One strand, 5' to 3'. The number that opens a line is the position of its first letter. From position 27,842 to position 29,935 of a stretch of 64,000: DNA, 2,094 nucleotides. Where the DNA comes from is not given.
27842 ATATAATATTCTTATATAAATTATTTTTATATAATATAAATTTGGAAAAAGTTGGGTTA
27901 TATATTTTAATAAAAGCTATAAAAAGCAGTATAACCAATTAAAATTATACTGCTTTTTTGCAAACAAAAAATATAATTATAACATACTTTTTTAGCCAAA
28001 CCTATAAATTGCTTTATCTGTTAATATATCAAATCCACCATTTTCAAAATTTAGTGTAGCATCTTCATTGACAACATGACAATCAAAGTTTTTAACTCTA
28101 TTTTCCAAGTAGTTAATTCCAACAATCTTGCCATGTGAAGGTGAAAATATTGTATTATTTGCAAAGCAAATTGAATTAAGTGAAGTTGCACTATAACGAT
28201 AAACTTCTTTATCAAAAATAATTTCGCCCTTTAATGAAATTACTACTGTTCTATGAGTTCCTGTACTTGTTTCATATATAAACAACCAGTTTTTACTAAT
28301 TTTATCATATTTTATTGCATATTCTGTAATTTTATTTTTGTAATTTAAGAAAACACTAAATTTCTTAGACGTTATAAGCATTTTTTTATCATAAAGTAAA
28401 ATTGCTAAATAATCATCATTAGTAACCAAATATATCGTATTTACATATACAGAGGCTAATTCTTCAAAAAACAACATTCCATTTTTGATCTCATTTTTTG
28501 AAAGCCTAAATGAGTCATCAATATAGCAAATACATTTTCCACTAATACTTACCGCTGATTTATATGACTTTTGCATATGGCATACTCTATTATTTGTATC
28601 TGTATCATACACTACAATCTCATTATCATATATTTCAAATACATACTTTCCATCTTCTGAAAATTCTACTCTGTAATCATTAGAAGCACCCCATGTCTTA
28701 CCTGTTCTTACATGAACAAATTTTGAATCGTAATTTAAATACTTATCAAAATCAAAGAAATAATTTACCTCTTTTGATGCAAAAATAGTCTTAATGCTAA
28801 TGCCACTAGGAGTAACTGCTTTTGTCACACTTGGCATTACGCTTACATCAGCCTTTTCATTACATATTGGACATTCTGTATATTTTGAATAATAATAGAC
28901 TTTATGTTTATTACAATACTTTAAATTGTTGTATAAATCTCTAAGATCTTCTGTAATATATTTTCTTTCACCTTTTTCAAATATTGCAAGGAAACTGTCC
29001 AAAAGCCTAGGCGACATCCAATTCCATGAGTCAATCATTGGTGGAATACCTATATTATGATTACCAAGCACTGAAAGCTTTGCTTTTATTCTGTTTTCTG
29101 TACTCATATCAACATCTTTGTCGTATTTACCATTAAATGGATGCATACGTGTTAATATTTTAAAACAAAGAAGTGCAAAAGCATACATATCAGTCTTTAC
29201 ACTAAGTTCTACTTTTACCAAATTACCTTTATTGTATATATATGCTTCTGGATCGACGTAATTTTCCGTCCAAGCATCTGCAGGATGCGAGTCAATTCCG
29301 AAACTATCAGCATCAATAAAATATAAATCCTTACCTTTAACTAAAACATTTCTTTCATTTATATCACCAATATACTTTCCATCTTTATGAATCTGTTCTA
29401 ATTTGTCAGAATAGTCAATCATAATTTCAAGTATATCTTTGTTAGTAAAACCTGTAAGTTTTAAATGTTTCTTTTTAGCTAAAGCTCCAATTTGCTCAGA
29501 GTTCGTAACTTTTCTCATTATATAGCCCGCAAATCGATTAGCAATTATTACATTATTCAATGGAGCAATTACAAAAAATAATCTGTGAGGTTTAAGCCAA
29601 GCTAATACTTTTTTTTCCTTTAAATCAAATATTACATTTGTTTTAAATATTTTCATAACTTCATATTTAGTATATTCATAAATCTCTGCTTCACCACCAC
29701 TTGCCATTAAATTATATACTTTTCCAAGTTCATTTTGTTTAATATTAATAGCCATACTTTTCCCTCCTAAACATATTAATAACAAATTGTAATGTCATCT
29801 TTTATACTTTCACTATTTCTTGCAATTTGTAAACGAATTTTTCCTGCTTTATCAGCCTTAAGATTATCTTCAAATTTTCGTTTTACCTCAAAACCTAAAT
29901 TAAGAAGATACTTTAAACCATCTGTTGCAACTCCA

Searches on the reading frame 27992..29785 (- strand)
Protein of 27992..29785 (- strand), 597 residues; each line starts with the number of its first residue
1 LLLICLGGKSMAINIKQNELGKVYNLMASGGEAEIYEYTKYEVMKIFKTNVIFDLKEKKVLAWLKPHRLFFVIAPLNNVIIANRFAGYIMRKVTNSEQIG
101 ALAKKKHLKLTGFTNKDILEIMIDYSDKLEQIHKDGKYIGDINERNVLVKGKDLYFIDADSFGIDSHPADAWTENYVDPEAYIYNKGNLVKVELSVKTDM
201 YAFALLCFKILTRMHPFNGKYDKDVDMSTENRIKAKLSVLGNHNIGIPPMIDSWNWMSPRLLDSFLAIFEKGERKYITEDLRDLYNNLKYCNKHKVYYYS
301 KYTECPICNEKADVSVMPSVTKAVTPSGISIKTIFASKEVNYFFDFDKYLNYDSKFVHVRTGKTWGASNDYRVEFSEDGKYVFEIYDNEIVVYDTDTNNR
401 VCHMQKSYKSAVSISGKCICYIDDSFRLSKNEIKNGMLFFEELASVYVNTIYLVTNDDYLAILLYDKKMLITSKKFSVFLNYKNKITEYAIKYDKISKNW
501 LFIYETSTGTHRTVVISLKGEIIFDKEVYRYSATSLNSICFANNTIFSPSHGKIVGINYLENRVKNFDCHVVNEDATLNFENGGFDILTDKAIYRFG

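Call 3: search_protein_families(library=pfam, proteins=[window:27992-29785:-], max_evalue=0.01)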
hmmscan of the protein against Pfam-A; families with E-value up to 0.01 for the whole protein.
window:27992-29785:- (597 aa): 1 family
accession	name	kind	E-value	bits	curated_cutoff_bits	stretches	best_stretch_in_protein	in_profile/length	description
PF00069.31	Pkinase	-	0.00016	21.6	31.7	1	105-240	88-220/263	Protein kinase domain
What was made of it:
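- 27992..29755 (-): A 587-aa Ser/Thr kinase with three parts: kinase domain, zinc ribbon (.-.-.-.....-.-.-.) and a C-terminal beta-propeller. The open frame extends to a TTG at 29785, but the database protein starts at the ATG at 29755. Weak Pfam Pkinase hit (call 3).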

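Call 4: search_protein_families(library=padloc, proteins=[window:27992-29785:-], max_evalue=0.01)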
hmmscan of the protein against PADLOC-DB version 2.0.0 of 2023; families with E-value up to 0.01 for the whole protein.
window:27992-29785:- (597 aa): 10 families
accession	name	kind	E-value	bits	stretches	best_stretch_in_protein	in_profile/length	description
PDLC04042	PD-T4-6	-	4.8e-05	21.1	1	114-252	107-244/292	-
PDLC04053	PD-T4-6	-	0.00019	19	1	114-251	108-242/311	-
PDLC04047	PD-T4-6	-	0.00022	18.4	1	112-225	107-220/327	-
PDLC04054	PD-T4-6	-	0.00029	18.4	1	105-252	100-245/347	-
PDLC04138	mad6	-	0.0003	17.8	1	109-225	444-560/659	mads_6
PDLC03921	MkoA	-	0.00046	15.9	1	76-167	556-640/1607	-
PDLC04039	PD-T4-6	-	0.00086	16.4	1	113-249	111-244/458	-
PDLC04062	PD-T4-6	-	0.0012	16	1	111-219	132-240/450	-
PDLC03920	MkoA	-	0.0015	14.9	1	120-218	126-228/1112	-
PDLC04041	PD-T4-6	-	0.006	13.9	1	115-220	128-237/443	-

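Call 5: search_protein_families(library=ncbifam, proteins=[window:27992-29785:-], max_evalue=0.01)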
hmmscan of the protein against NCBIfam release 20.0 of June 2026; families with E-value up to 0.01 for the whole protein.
window:27992-29785:- (597 aa): 4 families
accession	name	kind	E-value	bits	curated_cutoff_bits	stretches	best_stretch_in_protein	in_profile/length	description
NF038150.1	lanthi_synth_IV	equivalog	2.4e-06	26.1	650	1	112-239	294-417/851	class IV lanthionine synthetase LanL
NF047741.1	antiphage_MADS6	equivalog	0.00044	18.9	460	1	103-222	289-408/612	methylation-associated defense system protein kinase MAD6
TIGR03724.2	arch_bud32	equivalog_domain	0.0018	17.8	125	1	101-159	71-128/193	KEOPS complex kinase/ATPase Bud32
NF002475.0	PRK01723.1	equivalog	0.0035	16.4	142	1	126-175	153-202/241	3-deoxy-D-manno-octulosonic acid kinase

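Call 8: search_protein_families(library=phrogs, proteins=[window:27992-29785:-], max_evalue=0.01)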
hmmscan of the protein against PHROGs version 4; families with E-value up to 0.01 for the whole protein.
window:27992-29785:- (597 aa): 2 families
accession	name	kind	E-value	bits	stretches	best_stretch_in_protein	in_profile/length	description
phrog_37888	-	unknown function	4.5e-05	23.1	1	29-219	21-223/646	-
phrog_2361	-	other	0.0045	17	1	110-238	104-227/415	serine-threonine kinase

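Call 52: find_related_loci(query=A3, collection=metagenome_contigs, flank=5000)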
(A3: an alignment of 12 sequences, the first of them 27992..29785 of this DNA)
Query A3 (597 aa) in metagenome_contigs; peptide patterns used: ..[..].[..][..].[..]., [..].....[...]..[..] (x = any residue, [..] = any of these).
212 stretches matched a pattern; 146 encode a relative of the query (tblastn E <= 1e-3); the best 80 are kept; 80 distinct loci.
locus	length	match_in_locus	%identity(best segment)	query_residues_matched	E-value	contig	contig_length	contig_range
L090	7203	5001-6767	49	10-597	2e-180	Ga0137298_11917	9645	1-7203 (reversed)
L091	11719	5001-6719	34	5-597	2e-92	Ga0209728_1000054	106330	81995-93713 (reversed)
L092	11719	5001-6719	34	5-597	3e-91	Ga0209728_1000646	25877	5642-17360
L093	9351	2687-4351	36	27-597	8e-91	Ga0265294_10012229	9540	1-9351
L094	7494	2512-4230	33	5-597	2e-89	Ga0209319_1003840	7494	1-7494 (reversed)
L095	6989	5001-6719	33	5-597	2e-89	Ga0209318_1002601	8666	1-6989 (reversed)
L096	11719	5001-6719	33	5-597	2e-86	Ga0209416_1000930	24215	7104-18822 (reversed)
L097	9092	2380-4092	32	10-597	9e-86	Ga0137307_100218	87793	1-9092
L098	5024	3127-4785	32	27-597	1e-84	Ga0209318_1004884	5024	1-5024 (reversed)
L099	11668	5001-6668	34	27-597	2e-83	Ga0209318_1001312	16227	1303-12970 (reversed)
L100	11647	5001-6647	34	26-594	8e-83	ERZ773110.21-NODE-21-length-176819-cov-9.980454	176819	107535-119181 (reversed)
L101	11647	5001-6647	34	26-594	3e-82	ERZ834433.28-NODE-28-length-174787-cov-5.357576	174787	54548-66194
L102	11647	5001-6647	33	26-594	8e-82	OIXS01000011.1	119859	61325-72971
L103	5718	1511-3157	33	26-594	2e-81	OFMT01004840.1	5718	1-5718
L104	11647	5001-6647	33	26-594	3e-81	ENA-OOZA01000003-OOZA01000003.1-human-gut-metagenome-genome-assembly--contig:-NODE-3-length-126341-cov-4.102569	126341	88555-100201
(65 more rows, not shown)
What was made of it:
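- Tried and rejected: The 12-sequence version worked (call 52).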

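Call 56: find_related_loci(query=A3, collection=viral_contigs, flank=10000)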
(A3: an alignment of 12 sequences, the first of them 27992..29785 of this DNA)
Query A3 (597 aa) in viral_contigs; peptide patterns used: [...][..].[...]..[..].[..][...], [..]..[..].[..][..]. (x = any residue, [..] = any of these).
135 stretches matched a pattern; 69 encode a relative of the query (tblastn E <= 1e-3); 69 distinct loci.
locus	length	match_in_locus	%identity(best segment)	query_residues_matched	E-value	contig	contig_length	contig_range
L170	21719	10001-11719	34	5-597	3e-92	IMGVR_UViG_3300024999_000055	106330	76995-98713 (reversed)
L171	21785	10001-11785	33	19-595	7e-92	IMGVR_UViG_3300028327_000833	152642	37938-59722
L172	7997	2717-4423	32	6-597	7e-83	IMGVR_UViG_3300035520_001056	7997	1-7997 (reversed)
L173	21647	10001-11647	33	26-594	1e-81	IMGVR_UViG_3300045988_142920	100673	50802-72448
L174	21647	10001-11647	33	26-594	2e-81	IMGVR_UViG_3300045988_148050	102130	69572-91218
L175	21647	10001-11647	33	26-594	3e-81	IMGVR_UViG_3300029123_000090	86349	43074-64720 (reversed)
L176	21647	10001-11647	33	26-594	5e-81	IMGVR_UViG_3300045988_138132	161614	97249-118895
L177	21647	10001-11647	33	26-594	7e-81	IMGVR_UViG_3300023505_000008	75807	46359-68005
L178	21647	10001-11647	33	26-594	7e-81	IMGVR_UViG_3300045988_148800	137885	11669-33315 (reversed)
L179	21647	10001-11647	33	26-594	6e-81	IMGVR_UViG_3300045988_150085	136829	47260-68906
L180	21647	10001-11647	33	26-594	2e-80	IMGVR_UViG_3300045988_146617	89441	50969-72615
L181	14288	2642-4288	32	26-594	7e-80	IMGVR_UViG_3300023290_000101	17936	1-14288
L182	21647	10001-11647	33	26-594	5e-80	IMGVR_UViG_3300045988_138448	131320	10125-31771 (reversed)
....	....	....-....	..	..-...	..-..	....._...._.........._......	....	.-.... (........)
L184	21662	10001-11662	30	27-597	1e-76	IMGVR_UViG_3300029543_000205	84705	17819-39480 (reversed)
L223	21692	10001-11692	30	14-596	1e-65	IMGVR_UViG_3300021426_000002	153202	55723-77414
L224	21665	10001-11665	33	27-597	8e-89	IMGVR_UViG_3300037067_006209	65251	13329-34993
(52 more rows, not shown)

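Call 59: search_dna_similar(query=window:27992-29785:-, collection=phages, mode=protein, max_rows=30)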
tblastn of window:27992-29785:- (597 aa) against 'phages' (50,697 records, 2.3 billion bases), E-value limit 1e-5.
Records with a match: 3; places in all: 3; records where one place covers at least 80% of the query: 0.
Best place of each record, by identity: <60% 3.
By first word of the organism name: uncultured 2; Bacteriophage 1.
By host as written in the record: - 3.
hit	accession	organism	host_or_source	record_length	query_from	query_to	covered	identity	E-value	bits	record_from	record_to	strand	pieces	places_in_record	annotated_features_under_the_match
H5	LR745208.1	uncultured phage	metagenomic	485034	8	274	45%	26.7%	1e-12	77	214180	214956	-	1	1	record has no annotation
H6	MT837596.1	Bacteriophage sp.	human fecal samples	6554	27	161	23%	40.1%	8e-15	84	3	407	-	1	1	record has no annotation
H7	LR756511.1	uncultured phage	metagenomic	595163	72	274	34%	21.7%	5e-7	59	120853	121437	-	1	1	record has no annotation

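Call 62: search_protein_families(library=phrogs, alignment_id=A4, max_evalue=0.00001)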
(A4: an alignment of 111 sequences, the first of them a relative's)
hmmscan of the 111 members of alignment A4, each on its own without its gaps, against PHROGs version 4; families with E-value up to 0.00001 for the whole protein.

A. member 1, L184:58-576:+ (173 aa): 3 families
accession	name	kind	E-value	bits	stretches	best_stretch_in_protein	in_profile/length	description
phrog_30251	-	head and packaging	1.9e-17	63.8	1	2-144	309-449/799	terminase large subunit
phrog_38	-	head and packaging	1.5e-16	61.2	1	2-165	551-713/760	terminase large subunit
phrog_5573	-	head and packaging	4.9e-07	30.4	1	6-151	92-230/250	terminase large subunit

B. families by the number of members that match (of 111 scanned): 182 families (the first 25 are shown)
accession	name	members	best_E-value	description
phrog_3359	-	4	1.8e-50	NAD-dependent DNA ligase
phrog_3869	-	3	3.5e-174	NAD-dependent DNA ligase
phrog_850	-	3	5.7e-141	RNA-binding protein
phrog_374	-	3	3.8e-72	HNH endonuclease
phrog_99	-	3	1.1e-36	HNH endonuclease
phrog_12300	-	3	7.2e-28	transposase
phrog_4578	-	3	2e-23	HNH endonuclease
phrog_506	-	3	4.8e-23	transposase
phrog_2118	-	3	3.2e-11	HNH endonuclease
phrog_2214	-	3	3.2e-10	HNH endonuclease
phrog_12912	-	3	2.2e-07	-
phrog_968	-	2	4.4e-70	RNA ligase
phrog_44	-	2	4.4e-52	single strand DNA binding protein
phrog_424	-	2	4.1e-47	phosphoadenosine phosphosulfate reductase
phrog_56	-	2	4e-37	DNA methyltransferase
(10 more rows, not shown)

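Call 71: search_solved_structures(query=A2, max_evalue=0.01)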
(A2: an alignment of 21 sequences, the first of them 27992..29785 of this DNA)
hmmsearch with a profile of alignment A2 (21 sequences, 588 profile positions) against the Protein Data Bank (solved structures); distinct sequences matched with E-value up to 0.01: 81 (the best 60 are shown).
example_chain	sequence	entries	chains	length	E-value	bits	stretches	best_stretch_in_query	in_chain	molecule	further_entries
3ubd_A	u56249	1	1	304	1.8e-06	29.9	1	106-216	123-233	Ribosomal protein S6 kinase alpha-3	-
4el9_A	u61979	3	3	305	1.8e-06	29.9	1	106-216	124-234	Ribosomal protein S6 kinase alpha-3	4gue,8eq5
7opo_A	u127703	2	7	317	2e-06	29.8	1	106-216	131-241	Ribosomal protein S6 kinase alpha-3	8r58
8xfy_A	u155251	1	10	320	2e-06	29.7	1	106-216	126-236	Ribosomal protein S6 kinase alpha-3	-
4nus_A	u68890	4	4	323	2e-06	29.7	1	106-216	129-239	Ribosomal protein S6 kinase alpha-3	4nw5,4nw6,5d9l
3g51_A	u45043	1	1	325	2.1e-06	29.7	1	106-216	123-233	Ribosomal protein S6 kinase alpha-3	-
5d9k_A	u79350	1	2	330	2.2e-06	29.6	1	106-216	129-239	Ribosomal protein S6 kinase alpha-3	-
6g78_A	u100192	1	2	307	2.4e-06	29.5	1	106-219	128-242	Ribosomal protein S6 kinase alpha-6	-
6g76_A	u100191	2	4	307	3.6e-06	28.9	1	106-219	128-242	Ribosomal protein S6 kinase alpha-6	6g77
6lba_A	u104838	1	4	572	1.2e-05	27.2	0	107-146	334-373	Protein kinase family protein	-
1fot_A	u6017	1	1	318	1.5e-05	26.9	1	121-209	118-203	CAMP-DEPENDENT PROTEIN KINASE TYPE 1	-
4jg8_A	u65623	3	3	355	2.2e-05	26.3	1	68-226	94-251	Ribosomal protein S6 kinase alpha-3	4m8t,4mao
2z7q_A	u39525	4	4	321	4.7e-05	25.2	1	109-216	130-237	Ribosomal protein S6 kinase alpha-1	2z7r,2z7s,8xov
1xjd_A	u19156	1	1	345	9.3e-05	24.2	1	122-216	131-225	Protein kinase C, theta type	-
4q9z_A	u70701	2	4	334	9.9e-05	24.1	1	122-216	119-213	HUMAN PROTEIN KINASE C THETA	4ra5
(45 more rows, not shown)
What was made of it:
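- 27992..29755 (-): The profile matches PDB Ser/Thr kinases (call 71).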

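Call 72: find_homologous_proteins(query=window:27992-29785:-, max_evalue=1e-10)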
Query window:27992-29785:- (597 aa): 29 proteins with E <= 1e-10 among 8000 candidates.
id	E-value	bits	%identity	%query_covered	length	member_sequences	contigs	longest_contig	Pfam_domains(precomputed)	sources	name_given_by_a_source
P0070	0.0e+0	1334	100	98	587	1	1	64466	-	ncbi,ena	-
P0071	1.2e-264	898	68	98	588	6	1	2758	-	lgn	-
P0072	9.4e-264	895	67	98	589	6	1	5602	-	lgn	-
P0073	6.6e-260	882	67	98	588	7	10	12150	PF00069.32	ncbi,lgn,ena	-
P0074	2.9e-257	873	65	98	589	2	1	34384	-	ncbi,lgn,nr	ncbi:MAG: hypothetical protein Q4D02_07200 [Clostridia bacterium]|nr:hypothetical protein [Clostridi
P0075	2.3e-255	867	65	98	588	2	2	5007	-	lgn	-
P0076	9.1e-255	865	65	98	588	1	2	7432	-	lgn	-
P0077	1.9e-252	857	64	98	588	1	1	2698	-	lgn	-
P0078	3.1e-252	857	64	98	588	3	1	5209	-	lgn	-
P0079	7.4e-224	763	57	98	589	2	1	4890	PF00069.32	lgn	-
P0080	4.6e-204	698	53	98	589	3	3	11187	-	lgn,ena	-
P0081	1.6e-174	600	49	98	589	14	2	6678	PF00069.32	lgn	-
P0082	5.8e-169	582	48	98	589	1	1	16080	PF00069.32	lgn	-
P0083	1.5e-147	511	46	96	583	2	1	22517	PF00069.32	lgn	-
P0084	2.4e-146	507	46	96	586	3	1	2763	PF00069.32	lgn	-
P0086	1.0e-126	442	40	98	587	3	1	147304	-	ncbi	-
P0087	5.5e-126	440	40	98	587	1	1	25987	-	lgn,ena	-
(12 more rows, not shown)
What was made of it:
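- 27992..29755 (-): The start is taken from P0070 (call 72).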

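Call 79: predict_structure(alignment_id=A7)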
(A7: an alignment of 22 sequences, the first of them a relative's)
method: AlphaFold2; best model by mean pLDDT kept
length: 587 residues; sequences in the alignment: 22
mean_pLDDT: 86.3   pTM: 0.83
mean pLDDT of the five models: 86.3, 85.0, 83.4, 80.0, 77.6
residues with pLDDT >= 90: 264; 70-90: 284; 50-70: 25; < 50: 14
segments of 3 or more residues with pLDDT < 50: 303-316
pLDDT, mean of each block of 10 residues (from residue 1): 81 83 88 92 90 83 93 92 88 87 90 96 90 89 90 84 78 80 88 94 86 82 89 79 76 94 92 91 76 65 39 50 87 91 92 90 90 92 92 89 85 91 81 88 90 90 93 88 92 86 93 89 87 92 90 87 90 90 89
secondary structure, 60 per line:
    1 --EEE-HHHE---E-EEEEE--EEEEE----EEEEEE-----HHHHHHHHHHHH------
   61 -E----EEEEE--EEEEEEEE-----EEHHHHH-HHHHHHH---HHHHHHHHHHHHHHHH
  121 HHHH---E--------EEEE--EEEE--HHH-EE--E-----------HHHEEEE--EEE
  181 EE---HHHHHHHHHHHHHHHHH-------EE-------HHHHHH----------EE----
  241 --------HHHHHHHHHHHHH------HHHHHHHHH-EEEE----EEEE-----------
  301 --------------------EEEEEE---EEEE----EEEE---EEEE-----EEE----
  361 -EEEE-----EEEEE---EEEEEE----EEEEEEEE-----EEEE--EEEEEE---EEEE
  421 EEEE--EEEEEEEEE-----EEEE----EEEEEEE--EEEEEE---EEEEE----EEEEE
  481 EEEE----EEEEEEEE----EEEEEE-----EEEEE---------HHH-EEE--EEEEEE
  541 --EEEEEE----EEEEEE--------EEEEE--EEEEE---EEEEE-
elements in order: E3-5 E16-20 E23-27 E32-37 H43-54 E67-71 E74-81 H89-93 H95-101 H105-124 E137-140 E143-146 E172-175 E178-182 H186-202 H219-224 H249-261 H268-276 E278-281 E286-289 E321-326 E330-333 E338-341 E345-348 E354-356 E362-365 E371-375 E379-384 E389-396 E402-405 E408-413 E417-424 E427-435 E441-444 E449-455 E458-463 E467-471 E476-484 E489-496 E501-506 E512-516 E530-532 E535-540 E543-548 E553-558 E567-571 E574-578 E582-586

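Call 81: fold_search(model_id=the predicted structure, library=pdb)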
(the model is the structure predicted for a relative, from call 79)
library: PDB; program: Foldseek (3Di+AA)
matches with E <= 10: 1974; with E <= 0.001: 1633
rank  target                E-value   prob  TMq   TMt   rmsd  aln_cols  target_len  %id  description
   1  5uiu_B                5.8e-08  1.00  0.32  0.58   6.3       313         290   12  Crystal structure of IRAK4 in complex with compound 30 (released 2017-05-24)
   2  9hg9_B                9.2e-08  1.00  0.26  0.37   9.9       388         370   10  BAM-SurA-darobactin complex in the swing-in state (released 2025-04-16)
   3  4y73_C                9.7e-08  1.00  0.32  0.57   6.3       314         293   11  Crystal structure of IRAK4 kinase domain with inhibitor (released 2015-05-20)
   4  9na6_C                1.1e-07  1.00  0.33  0.60   6.0       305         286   12  IRAK4 in Complex with Compound 34 (released 2025-05-28)
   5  4y73_B                1.1e-07  1.00  0.32  0.57   6.2       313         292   12  Crystal structure of IRAK4 kinase domain with inhibitor (released 2015-05-20)
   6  8atb_AAA              1.2e-07  1.00  0.32  0.59   6.1       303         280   12  Discovery of IRAK4 Inhibitor 16 (released 2023-11-29)
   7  4y73_A                1.3e-07  1.00  0.32  0.57   6.3       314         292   11  Crystal structure of IRAK4 kinase domain with inhibitor (released 2015-05-20)
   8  8jup                  1.5e-07  1.00  0.33  0.60   6.6       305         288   15  Crystal structure of a receptor like kinase from rice (released 2024-01-24)
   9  8tvm_B                1.8e-07  1.00  0.32  0.57   6.3       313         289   12  IRAK4 in complex with compound 24 (released 2024-06-26)
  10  9cnx_B                1.8e-07  1.00  0.26  0.38   9.8       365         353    9  CryoEM structure of BAM in complex with the PTB1 closed-state inhibitor (in DDM detergent) (released 2024-12-25)
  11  5k75_C                2.0e-07  1.00  0.32  0.58   6.2       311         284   12  IRAK4 in complex with Compound 1 (released 2017-12-06)
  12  8br5_BBB              2.1e-07  1.00  0.32  0.59   6.1       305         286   13  Discovery of IRAK4 Inhibitor 41 (released 2024-01-31)
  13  6thw_B                2.1e-07  1.00  0.32  0.59   6.1       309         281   12  IRAK4 in complex with inhibitor (released 2020-10-28)
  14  8ucb_B                2.2e-07  1.00  0.32  0.58   6.2       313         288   12  IRAK4 in complex with compound 8 (released 2024-06-26)
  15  8ucc_A                2.4e-07  1.00  0.32  0.57   6.3       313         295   12  IRAK4 in complex with compound 20 (released 2024-06-26)
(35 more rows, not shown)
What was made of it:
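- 27992..29755 (-): Foldseek matches IRAK4-type kinases for the N-terminal half and BamB/WD40 propellers for the C-terminal half (calls 79, 81).
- Closest known: TerY-P triad. Different: The kinase ends in a beta-propeller rather than ending at the zinc ribbon or in an OB fold (call 81).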

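Call 84: search_protein_families(library=pfam, proteins=[L184:6082-7557:+, L184:13302-14915:+, L173:4570-5661:+, L173:2793-4349:+, L173:12558-13175:+, L223:5178-6671:+, L223:14264-16228:+, L170:6613-7233:+, L170:13525-14799:+, L224:6657-7538:+], max_evalue=0.0001)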
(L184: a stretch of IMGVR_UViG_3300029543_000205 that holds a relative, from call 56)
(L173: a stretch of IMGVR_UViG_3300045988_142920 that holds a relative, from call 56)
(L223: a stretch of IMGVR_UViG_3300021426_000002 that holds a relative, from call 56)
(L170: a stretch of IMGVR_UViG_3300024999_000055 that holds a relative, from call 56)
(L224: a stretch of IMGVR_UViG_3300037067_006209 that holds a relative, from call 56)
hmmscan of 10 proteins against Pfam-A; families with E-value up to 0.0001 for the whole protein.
L184:6082-7557:+ (492 aa): 3 families
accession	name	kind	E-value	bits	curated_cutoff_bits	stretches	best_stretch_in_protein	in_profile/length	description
PF11443.14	DUF2828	-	9.7e-43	147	29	2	192-290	288-398/405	Domain of unknown function (DUF2828)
PF25043.1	DUF7788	-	6.7e-40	137.1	27.1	1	296-472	1-189/221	Domain of unknown function (DUF7788)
PF13519.12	VWA_2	-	1.6e-06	29.2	27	1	298-400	2-106/107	von Willebrand factor type A domain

L184:13302-14915:+ (538 aa): 1 family
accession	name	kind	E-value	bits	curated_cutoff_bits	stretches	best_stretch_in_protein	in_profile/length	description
PF05133.19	SPP1_portal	-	1.1e-51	176.6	25.5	1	55-475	17-400/416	Phage portal protein, SPP1 Gp6-like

L173:4570-5661:+ (364 aa): 2 families
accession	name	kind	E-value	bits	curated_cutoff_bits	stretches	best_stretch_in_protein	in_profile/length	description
PF21189.3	PHA02142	-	3.6e-29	101.5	27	1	4-88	1-92/92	PHA02142 OB-fold domain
PF09414.15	RNA_ligase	-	4.7e-20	72.9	27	1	185-353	3-170/171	RNA ligase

L173:2793-4349:+ (519 aa): 2 families
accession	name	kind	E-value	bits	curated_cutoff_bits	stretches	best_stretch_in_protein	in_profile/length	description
PF25043.1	DUF7788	-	2.2e-46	158.3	27.1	1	300-492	1-186/221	Domain of unknown function (DUF7788)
PF11443.14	DUF2828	-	3.7e-35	122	29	2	174-299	272-403/405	Domain of unknown function (DUF2828)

L173:12558-13175:+ (206 aa): 1 family
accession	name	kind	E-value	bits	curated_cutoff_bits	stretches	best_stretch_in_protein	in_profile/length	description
PF06378.16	SSAP_Sak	-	3.5e-36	124.5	22.3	1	6-149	2-143/152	Sak Single Strand Annealing Protein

L223:5178-6671:+ (498 aa): 2 families
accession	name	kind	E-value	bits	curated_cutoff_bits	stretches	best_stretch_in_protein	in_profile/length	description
PF11443.14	DUF2828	-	1.6e-45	156.1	29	2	188-294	288-401/405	Domain of unknown function (DUF2828)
PF25043.1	DUF7788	-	1.2e-36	126.5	27.1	1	298-483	2-197/221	Domain of unknown function (DUF7788)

L223:14264-16228:+ (655 aa): 5 families
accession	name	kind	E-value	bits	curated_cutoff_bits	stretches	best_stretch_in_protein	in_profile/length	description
PF01653.23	DNA_ligase_aden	-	6.6e-51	173.7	27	1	63-303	2-251/253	NAD-dependent DNA ligase adenylation domain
PF03120.22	DNA_ligase_OB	-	4.1e-20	71.9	32.9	1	308-380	1-73/79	NAD-dependent DNA ligase OB-fold domain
PF00533.33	BRCT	-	3e-12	47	21.3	1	576-651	3-76/78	BRCA1 C Terminus (BRCT) domain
PF12738.14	PTCB-BRCT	-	1.4e-07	31.8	22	1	591-645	8-60/63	twin BRCT domain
PF16589.12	BRCT_2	-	7.8e-06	26.5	27.3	1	578-646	2-67/86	BRCT domain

L170:6613-7233:+ (207 aa): 1 family
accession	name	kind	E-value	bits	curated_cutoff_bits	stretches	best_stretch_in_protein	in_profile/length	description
PF25708.1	Phage_T7_Gp5_9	-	9.4e-17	61.1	24.5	1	159-203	2-46/46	Phage T7 gp5.9 RecBCD inhibitor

L170:13525-14799:+ (425 aa): 1 family
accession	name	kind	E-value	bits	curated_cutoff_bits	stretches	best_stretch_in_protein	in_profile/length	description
PF01139.22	RtcB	-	1.5e-64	219.2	27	2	138-422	137-425/426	tRNA-splicing ligase RtcB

L224:6657-7538:+ (294 aa): 1 family
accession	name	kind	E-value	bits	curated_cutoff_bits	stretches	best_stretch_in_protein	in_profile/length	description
PF01844.29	HNH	-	3.6e-06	27.4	21.4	1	199-249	1-44/47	HNH endonuclease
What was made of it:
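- Phage copies lie beside counter-defence-type genes: gp5.9-like RecBCD inhibitor, RtcB, RNA ligase (calls 62, 84). Their flanks contain terminase, portal, NAD-dependent DNA ligase, RNA ligase, RtcB, Ro60-like DUF2828/vWA and gp5.9-like RecBCD inhibitor genes (calls 62, 84).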
